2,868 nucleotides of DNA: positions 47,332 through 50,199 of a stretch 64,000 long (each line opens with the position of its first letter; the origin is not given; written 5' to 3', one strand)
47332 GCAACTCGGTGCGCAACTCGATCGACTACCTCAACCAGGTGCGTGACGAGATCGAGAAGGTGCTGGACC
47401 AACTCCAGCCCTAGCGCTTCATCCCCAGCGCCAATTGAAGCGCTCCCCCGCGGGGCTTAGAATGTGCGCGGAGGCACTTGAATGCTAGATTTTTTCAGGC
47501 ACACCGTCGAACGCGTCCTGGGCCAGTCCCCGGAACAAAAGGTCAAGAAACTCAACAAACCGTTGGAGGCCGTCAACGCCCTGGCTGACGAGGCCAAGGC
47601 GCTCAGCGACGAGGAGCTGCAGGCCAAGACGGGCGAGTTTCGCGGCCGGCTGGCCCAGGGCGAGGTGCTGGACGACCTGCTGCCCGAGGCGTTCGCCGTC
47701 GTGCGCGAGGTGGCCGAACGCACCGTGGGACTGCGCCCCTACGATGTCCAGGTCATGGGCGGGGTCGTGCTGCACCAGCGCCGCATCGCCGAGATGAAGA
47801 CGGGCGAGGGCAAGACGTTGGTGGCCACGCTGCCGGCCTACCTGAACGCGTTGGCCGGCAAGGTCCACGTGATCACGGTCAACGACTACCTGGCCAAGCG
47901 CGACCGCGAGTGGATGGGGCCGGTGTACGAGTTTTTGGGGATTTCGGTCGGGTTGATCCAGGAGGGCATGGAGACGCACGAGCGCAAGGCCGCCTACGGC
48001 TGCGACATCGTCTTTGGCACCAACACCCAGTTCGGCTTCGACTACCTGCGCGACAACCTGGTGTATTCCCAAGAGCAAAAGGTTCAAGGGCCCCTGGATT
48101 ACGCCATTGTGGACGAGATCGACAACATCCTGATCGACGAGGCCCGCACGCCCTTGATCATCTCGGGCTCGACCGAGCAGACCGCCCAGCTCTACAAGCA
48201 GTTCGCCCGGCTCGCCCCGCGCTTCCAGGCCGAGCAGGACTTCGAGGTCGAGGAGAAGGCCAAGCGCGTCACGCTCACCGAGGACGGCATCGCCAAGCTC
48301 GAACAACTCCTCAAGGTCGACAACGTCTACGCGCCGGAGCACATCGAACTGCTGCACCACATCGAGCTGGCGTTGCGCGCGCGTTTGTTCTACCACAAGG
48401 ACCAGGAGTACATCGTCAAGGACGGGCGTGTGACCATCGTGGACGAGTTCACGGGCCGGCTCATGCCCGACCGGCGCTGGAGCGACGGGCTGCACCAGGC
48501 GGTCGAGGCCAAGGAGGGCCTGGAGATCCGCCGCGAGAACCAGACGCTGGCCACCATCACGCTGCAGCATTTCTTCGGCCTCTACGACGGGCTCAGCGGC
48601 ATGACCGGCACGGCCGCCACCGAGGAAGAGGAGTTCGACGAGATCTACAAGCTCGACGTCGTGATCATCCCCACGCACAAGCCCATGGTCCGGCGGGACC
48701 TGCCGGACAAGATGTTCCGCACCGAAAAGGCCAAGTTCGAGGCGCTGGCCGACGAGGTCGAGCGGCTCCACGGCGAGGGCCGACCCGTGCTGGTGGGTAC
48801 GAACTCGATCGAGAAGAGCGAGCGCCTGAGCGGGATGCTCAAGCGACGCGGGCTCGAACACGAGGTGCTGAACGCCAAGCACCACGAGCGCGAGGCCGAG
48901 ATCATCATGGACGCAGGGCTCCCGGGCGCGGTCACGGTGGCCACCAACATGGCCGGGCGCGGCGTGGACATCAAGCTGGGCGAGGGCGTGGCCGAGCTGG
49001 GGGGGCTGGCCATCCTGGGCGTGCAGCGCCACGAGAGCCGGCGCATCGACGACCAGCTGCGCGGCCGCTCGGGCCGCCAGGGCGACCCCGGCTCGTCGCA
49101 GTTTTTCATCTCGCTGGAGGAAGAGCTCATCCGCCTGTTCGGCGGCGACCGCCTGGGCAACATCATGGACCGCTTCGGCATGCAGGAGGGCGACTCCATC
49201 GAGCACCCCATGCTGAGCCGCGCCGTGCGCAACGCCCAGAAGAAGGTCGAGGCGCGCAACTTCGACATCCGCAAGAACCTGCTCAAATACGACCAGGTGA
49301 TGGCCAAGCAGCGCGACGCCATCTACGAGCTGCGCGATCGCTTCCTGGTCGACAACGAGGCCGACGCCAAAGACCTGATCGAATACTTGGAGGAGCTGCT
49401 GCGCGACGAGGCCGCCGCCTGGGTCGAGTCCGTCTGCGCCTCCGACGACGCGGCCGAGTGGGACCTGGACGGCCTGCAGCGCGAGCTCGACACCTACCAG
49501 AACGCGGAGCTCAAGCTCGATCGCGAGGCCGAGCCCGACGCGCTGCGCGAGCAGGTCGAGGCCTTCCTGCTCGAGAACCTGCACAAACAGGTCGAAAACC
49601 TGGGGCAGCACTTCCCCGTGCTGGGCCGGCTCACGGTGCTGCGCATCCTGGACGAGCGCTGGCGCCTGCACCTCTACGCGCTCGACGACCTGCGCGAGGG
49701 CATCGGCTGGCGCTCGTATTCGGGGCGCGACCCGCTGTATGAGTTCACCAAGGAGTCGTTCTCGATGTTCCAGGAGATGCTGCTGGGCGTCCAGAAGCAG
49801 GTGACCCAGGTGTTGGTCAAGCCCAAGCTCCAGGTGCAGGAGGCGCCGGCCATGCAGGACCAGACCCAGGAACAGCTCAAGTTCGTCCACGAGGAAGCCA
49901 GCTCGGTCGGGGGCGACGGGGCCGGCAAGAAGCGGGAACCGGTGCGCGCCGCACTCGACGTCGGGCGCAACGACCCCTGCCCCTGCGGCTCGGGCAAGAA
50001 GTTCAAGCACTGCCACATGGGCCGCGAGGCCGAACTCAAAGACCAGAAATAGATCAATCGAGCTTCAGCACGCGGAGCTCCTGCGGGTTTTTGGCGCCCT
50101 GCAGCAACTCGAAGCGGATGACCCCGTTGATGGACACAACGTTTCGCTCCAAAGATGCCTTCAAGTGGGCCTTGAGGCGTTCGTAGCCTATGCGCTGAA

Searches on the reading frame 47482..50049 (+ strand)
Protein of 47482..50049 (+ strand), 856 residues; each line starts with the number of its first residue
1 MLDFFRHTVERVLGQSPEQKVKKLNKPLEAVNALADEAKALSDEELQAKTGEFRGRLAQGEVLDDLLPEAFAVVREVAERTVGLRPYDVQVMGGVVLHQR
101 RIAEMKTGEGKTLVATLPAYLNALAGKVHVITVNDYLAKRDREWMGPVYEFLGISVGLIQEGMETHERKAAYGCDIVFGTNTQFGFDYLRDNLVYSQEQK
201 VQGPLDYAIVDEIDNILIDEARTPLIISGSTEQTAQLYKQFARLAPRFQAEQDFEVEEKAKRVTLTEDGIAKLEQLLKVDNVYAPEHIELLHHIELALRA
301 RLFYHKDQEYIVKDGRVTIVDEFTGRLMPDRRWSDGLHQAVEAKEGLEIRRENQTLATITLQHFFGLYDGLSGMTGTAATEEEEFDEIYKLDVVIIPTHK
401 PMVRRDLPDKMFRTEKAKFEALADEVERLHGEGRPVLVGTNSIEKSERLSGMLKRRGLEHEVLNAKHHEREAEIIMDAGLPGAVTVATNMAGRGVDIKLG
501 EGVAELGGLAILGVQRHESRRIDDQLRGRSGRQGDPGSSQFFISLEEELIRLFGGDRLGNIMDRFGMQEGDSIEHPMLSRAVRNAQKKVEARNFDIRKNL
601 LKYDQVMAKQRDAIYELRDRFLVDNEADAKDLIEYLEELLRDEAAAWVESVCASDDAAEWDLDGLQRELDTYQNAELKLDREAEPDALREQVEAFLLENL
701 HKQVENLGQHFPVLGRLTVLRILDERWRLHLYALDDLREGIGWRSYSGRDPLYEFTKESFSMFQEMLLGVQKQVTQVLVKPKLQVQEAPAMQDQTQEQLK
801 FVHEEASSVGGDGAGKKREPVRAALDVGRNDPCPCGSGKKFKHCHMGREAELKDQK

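Call 41: search_protein_families(library=pfam, proteins=[window:47482-50049:+], max_evalue=0.00001)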
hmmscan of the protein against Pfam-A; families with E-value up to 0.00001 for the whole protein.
window:47482-50049:+ (856 aa): 6 families
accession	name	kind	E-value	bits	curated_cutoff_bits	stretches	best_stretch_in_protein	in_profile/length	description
PF07517.20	SecA_DEAD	-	1.8e-124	415.2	24.6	1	10-385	2-289/290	SecA DEAD-like domain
PF21090.3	P-loop_SecA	-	9.8e-74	247.8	27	2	401-501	1-101/205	SecA P-loop domain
PF07516.18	SecA_SW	-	4.8e-53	180.6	26.7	1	573-780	2-198/200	SecA Wing and Scaffold domain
PF01043.26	SecA_PP_bind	-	8.3e-43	145.9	23.5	1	234-342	2-110/110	SecA preprotein cross-linking domain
PF02810.21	SEC-C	-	2.1e-10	40.7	20.4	1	829-846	1-18/19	SEC-C motif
PF00270.35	DEAD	-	1.6e-07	31.6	26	1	101-219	17-132/167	DEAD/DEAH box helicase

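Call 86: list_cluster_members(proteins=[P0001, P0003, window:47482-50049:+, P0002, P0005])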
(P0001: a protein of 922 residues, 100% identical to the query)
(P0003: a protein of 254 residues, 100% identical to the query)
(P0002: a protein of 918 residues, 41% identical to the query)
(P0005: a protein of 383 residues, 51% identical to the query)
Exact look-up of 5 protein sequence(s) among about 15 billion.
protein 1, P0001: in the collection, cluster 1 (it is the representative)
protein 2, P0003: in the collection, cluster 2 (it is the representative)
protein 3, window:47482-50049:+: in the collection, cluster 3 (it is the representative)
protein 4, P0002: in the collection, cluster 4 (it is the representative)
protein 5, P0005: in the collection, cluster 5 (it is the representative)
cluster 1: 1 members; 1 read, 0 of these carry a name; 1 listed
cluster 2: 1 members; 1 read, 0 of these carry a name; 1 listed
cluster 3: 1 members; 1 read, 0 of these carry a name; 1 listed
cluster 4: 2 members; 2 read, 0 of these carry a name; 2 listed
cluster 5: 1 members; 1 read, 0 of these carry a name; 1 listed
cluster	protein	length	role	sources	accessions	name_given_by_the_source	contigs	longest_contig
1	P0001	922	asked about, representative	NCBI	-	-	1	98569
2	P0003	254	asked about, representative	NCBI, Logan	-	-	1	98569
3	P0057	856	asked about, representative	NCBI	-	-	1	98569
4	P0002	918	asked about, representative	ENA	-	-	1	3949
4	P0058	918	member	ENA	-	-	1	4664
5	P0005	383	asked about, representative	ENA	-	-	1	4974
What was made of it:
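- The contig appears to come from a poorly sampled lineage: its SecA forms a cluster of its own at 90% identity (call 86).
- Tried and rejected: Cluster look-ups gave no names or accessions, so the organism stays unidentified (call 86).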
